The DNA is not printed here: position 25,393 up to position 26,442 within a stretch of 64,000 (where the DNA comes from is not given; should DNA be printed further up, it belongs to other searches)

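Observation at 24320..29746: KS / CLF-like / KS / flavin-halogenase operon facing a GT2-ACP pair: an aryl-polyene-type type II PKS core without its usual accessory genes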

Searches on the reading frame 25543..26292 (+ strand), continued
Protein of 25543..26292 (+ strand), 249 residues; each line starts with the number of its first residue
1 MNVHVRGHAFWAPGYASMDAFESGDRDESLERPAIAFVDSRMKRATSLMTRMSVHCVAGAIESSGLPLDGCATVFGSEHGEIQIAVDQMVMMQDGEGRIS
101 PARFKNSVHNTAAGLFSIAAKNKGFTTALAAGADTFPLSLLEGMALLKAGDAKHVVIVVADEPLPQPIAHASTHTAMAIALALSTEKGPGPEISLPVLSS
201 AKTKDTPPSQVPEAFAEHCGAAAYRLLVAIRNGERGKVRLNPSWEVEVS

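Call 56: find_homologous_proteins(query=L075:11378-12430:+, max_evalue=1e-10)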
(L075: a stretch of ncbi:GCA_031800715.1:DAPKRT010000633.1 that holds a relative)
Query L075:11378-12430:+ (350 aa): 517 proteins with E <= 1e-10 among 8000 candidates; the best 120 are listed.
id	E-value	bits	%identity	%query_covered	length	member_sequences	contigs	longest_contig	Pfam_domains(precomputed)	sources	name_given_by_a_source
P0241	1.1e-181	622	99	81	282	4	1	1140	PF03279.19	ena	-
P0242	1.4e-150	520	72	88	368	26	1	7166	PF03279.19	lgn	-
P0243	2.6e-150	519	69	94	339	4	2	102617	PF03279.19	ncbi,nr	ncbi:MAG: lipid A biosynthesis acyltransferase [Sandaracinus sp.]|nr:lipid A biosynthesis acyltransf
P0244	3.5e-150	518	72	89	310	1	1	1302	PF03279.19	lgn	-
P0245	1.6e-149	516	74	85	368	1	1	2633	PF03279.19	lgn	-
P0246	5.0e-148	511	75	84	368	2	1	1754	PF03279.19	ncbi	-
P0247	1.1e-146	507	69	92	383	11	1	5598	PF03279.19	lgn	-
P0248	1.2e-143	497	71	87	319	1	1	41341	PF03279.19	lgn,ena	-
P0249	3.7e-142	492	70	88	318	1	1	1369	PF03279.19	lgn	-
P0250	1.8e-141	490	70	88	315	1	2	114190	PF03279.19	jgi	-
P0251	8.0e-140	484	69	89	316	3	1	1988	PF03279.19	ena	-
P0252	2.1e-138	479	65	93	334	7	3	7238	PF03279.19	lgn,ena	-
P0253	1.2e-137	477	69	85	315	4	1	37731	PF03279.19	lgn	-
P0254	3.8e-137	475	68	87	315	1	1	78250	PF03279.19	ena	-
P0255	5.5e-137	475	69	88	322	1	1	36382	PF03279.19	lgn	-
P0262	4.5e-133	462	66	86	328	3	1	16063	PF03279.19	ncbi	-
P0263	1.1e-132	461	69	85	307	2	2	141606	PF03279.19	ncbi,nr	ncbi:MAG: hypothetical protein KC593_09480 [Myxococcales bacterium]|nr:hypothetical protein [Myxococ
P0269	5.7e-129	448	67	85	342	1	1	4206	PF03279.19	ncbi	-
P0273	2.2e-127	443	63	92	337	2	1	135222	PF03279.19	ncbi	-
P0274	2.5e-127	443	68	83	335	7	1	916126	PF03279.19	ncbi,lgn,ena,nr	ncbi:MAG: hypothetical protein JJ863_01935 [Deltaproteobacteria bacterium]|nr:hypothetical protein [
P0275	5.1e-127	442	68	80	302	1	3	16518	PF03279.19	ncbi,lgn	-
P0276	1.5e-126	440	66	84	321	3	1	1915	PF03279.19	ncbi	-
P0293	2.0e-117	410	67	80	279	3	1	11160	PF03279.19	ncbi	ncbi:MAG: putative LPLAT superfamily acyltransferase, partial [Polyangiales bacterium]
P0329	2.5e-103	364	54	86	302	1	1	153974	PF03279.19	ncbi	-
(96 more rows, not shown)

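Call 66: find_encoding_contigs(protein=P0274, flank=10000, max_places=3)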
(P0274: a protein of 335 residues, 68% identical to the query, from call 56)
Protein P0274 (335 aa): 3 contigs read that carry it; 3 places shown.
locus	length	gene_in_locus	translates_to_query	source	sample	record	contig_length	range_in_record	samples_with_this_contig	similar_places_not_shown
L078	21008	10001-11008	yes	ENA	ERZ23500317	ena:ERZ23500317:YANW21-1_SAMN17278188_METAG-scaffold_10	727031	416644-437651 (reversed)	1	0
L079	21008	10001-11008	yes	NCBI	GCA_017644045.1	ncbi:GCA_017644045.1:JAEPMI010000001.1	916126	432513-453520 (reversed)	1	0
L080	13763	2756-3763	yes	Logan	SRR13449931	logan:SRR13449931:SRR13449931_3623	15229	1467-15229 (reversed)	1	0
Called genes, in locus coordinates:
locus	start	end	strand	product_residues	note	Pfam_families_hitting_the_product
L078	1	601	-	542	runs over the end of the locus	PF19289:PmbA_TldD_3rd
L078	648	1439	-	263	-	PF00378:ECH_1, PF16113:ECH_2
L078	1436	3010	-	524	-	PF00999:Na_H_Exchanger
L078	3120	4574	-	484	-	PF03007:WS_DGAT_cat, PF06974:WS_DGAT_C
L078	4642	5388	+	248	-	PF00561:Abhydrolase_1, PF12146:Hydrolase_4 (weak), PF00756:Esterase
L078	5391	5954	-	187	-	PF08906:T6SS_Tdi1_C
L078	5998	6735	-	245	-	PF05724:TPMT (faint), PF02353:CMAS (weak), PF13489:Methyltransf_23, PF13649:Methyltransf_25, PF13847:Methyltransf_31, PF08241:Methyltransf_11, PF08242:Methyltransf_12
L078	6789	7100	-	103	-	-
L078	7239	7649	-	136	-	-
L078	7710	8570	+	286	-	PF00756:Esterase, PF12146:Hydrolase_4 (weak)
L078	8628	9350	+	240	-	PF00106:adh_short, PF08659:KR, PF13561:adh_short_C2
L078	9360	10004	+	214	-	-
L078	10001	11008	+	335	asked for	PF03279:Lip_A_acyltrans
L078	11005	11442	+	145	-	PF13279:4HBT_2, PF03061:4HBT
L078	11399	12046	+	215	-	PF19574:LolA_3, PF03548:LolA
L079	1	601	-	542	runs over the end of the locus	PF19289:PmbA_TldD_3rd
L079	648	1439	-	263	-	PF00378:ECH_1, PF16113:ECH_2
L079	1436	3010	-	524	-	PF00999:Na_H_Exchanger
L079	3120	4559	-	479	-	PF03007:WS_DGAT_cat, PF06974:WS_DGAT_C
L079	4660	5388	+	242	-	PF00561:Abhydrolase_1, PF00756:Esterase, PF12146:Hydrolase_4 (weak)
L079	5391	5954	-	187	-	PF08906:T6SS_Tdi1_C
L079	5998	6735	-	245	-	PF05724:TPMT (faint), PF02353:CMAS (weak), PF13489:Methyltransf_23, PF13649:Methyltransf_25, PF13847:Methyltransf_31, PF08241:Methyltransf_11, PF08242:Methyltransf_12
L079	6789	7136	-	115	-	-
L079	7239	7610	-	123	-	-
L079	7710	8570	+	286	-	PF00756:Esterase, PF12146:Hydrolase_4 (weak)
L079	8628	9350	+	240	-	PF00106:adh_short, PF08659:KR, PF13561:adh_short_C2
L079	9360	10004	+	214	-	-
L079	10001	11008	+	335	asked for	PF03279:Lip_A_acyltrans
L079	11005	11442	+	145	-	PF13279:4HBT_2, PF03061:4HBT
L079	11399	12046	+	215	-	PF19574:LolA_3, PF03548:LolA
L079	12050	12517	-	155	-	-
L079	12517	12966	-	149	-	-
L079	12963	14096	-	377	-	PF03372:Exo_endo_phos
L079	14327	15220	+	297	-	-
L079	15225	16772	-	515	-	PF00106:adh_short (weak), PF13561:adh_short_C2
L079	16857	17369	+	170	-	-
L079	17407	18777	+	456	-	PF11617:Cu-binding_MopE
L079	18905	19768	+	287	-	-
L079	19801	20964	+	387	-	PF01411:tRNA-synt_2c (weak), PF07973:tRNA_SAD (weak)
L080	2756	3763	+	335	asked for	PF03279:Lip_A_acyltrans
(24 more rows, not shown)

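Call 68: list_cluster_members(proteins=[P0001, P0293, P0262, P0273, P0275, P0246, P0269, P0276, P0329, P0263])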
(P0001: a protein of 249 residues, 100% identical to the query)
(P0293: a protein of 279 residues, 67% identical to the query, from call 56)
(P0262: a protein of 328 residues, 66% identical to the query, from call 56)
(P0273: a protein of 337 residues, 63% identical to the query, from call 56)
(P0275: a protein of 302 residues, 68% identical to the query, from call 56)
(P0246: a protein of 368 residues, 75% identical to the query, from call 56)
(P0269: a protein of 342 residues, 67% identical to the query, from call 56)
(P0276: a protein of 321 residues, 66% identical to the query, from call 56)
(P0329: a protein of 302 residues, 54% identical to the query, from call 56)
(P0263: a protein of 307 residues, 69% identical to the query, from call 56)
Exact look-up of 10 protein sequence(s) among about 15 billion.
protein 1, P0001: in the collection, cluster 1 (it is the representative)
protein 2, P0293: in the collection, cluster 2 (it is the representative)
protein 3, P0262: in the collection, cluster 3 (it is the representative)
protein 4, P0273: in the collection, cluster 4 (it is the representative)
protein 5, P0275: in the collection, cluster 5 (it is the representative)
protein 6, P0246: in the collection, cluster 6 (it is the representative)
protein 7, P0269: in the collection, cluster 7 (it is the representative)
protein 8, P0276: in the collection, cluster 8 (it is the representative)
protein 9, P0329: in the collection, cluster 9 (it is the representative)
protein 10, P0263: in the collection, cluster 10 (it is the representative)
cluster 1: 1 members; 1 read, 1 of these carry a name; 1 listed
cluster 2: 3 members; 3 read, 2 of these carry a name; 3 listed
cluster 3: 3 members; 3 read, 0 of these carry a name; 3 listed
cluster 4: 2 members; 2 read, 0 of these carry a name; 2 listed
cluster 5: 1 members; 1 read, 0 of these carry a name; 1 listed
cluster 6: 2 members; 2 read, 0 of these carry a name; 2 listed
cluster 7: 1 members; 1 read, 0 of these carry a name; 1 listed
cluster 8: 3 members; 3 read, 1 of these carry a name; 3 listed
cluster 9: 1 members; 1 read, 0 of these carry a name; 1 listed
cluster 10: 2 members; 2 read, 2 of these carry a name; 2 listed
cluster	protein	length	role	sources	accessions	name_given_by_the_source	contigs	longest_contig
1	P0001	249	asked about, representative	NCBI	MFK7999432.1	MAG: beta-ketoacyl synthase chain length factor [Polyangiales bacterium]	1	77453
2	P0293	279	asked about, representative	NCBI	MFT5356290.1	MAG: putative LPLAT superfamily acyltransferase, partial [Polyangiales bacterium]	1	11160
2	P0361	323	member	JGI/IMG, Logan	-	predicted LPLAT superfamily acyltransferase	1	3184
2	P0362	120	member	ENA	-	-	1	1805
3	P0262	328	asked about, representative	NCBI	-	-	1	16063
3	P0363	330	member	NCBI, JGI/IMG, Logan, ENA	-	-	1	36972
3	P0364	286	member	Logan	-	-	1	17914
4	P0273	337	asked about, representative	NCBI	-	-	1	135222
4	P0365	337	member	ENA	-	-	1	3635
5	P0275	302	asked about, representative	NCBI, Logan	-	-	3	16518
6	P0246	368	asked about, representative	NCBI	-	-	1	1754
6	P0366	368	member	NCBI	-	-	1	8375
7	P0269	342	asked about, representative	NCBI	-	-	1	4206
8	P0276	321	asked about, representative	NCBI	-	-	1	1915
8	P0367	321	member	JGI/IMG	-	predicted LPLAT superfamily acyltransferase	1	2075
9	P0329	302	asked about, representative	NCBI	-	-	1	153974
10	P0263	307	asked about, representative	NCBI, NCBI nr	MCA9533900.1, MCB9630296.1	MAG: hypothetical protein KC593_09480 [Myxococcales bacterium] | hypothetical protein [Myxococcales bacterium]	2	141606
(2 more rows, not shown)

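Call 69: find_encoding_contigs(protein=P0293, flank=10000, max_places=3)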
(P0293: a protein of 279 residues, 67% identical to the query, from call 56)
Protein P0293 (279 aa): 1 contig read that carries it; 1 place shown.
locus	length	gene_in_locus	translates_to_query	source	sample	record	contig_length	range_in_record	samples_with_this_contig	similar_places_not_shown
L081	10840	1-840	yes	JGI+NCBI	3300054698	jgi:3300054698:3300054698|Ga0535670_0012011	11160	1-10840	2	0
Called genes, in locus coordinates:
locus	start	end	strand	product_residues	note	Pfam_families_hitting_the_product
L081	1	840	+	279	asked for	PF03279:Lip_A_acyltrans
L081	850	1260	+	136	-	PF13279:4HBT_2, PF03061:4HBT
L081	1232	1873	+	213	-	PF19574:LolA_3, PF03548:LolA (weak)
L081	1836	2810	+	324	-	-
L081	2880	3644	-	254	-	PF00106:adh_short, PF01370:Epimerase (faint), PF08659:KR, PF13561:adh_short_C2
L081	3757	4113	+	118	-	-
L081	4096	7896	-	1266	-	PF00005:ABC_tran (faint), PF13476:AAA_23, PF13555:AAA_29 (faint), PF02463:SMC_N (weak), PF13558:SbcC_Walker_B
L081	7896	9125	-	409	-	PF00149:Metallophos, PF12320:SbcD_C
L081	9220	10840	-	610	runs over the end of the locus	PF00012:HSP70, PF06723:MreB_Mbl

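Call 70: list_cluster_members(proteins=[P0004])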
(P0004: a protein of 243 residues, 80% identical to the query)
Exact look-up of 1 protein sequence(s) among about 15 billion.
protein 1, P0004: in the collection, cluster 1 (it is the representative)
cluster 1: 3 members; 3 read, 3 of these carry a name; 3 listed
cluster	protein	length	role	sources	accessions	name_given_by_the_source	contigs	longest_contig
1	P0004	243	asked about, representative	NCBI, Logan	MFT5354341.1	MAG: 3-oxoacyl-(acyl-carrier-protein) synthase [Polyangiales bacterium]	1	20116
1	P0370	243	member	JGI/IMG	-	3-oxoacyl-(acyl-carrier-protein) synthase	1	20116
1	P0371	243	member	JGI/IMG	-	hypothetical protein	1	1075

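Call 71: search_protein_families(library=pfam, proteins=[L079:9360-10004:+, L079:12050-12517:-, L079:12517-12966:-, L079:14327-15220:+, L079:16857-17369:+, L079:7239-7610:-, L079:6789-7136:-, L081:1836-2810:+, L075:16146-17573:-, L075:9459-9752:+], max_evalue=0.1)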
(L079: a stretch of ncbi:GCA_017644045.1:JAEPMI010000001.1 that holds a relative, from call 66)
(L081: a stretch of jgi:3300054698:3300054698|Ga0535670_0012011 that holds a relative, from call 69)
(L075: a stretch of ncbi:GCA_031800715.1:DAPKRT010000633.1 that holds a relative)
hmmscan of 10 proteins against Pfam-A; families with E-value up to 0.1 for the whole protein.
L079:9360-10004:+ (214 aa): 0 families

L079:12050-12517:- (155 aa): 0 families

L079:12517-12966:- (149 aa): 3 families
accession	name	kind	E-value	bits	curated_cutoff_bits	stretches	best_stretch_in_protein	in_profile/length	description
PF23600.1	DUF7139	-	0.0023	18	30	1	54-123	18-86/150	Domain of unknown function (DUF7139)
PF13986.11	DUF4224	-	0.082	13.3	22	0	124-140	20-36/45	Domain of unknown function (DUF4224)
PF07051.17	OCIA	-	0.087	13.3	25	0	28-86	16-74/87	Ovarian carcinoma immunoreactive antigen (OCIA)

L079:14327-15220:+ (297 aa): 0 families

L079:16857-17369:+ (170 aa): 2 families
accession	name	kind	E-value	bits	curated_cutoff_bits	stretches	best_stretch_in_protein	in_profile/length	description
PF10399.14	UCR_Fe-S_N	-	0.0055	16.5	24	1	8-29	10-31/41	Ubiquitinol-cytochrome C reductase Fe-S subunit TAT signal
PF13822.11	ACC_epsilon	-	0.0082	17.2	25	1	39-66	7-34/60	Acyl-CoA carboxylase epsilon subunit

L079:7239-7610:- (123 aa): 0 families

L079:6789-7136:- (115 aa): 0 families

L081:1836-2810:+ (324 aa): 0 families

L075:16146-17573:- (475 aa): 1 family
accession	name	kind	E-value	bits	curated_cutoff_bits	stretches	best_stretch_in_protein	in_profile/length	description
PF03544.19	TonB_C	-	0.0087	16.9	24.6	1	396-455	13-71/79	Gram-negative bacterial TonB protein C-terminal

L075:9459-9752:+ (97 aa): 0 families
